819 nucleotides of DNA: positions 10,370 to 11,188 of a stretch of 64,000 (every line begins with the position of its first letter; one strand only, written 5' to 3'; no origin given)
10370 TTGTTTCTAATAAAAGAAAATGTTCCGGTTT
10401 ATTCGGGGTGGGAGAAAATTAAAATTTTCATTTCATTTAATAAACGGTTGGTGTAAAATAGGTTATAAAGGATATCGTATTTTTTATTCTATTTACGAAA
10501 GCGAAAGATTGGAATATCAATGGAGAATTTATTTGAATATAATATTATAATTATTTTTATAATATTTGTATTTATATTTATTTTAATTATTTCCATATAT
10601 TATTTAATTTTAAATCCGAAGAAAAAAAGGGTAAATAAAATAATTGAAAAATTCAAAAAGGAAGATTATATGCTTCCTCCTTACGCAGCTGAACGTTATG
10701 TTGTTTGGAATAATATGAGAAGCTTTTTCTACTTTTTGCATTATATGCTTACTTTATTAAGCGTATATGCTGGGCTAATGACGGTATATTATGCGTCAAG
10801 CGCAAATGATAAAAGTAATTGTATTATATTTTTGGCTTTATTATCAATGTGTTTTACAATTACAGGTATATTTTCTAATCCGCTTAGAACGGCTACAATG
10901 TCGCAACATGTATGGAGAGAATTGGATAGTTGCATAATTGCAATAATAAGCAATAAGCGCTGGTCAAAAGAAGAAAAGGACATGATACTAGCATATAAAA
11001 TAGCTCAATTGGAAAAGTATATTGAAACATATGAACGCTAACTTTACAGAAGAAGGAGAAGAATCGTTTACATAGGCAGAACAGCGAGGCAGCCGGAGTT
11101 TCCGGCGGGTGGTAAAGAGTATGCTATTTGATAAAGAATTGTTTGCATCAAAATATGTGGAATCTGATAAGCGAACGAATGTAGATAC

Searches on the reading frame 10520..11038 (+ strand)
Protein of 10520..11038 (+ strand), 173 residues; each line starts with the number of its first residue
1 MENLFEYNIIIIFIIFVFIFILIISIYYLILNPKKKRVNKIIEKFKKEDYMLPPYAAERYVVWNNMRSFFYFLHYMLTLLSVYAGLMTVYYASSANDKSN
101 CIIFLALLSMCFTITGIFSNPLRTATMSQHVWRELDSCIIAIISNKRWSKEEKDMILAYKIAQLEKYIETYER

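Call 10: search_protein_families(library=pfam, proteins=[window:10520-11038:+], max_evalue=0.01)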
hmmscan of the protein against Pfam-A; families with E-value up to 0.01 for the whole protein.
window:10520-11038:+ (173 aa): 1 family
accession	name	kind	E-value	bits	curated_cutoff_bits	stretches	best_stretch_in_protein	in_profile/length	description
PF20776.3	SLS1_N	-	0.0098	16.9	24.4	0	128-172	6-52/97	SLS1 protein N-terminal domain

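Call 102: search_protein_families(library=padloc, proteins=[window:10520-11038:+], max_evalue=0.1)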
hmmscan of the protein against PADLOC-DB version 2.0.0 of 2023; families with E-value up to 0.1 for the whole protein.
window:10520-11038:+ (173 aa): 0 families
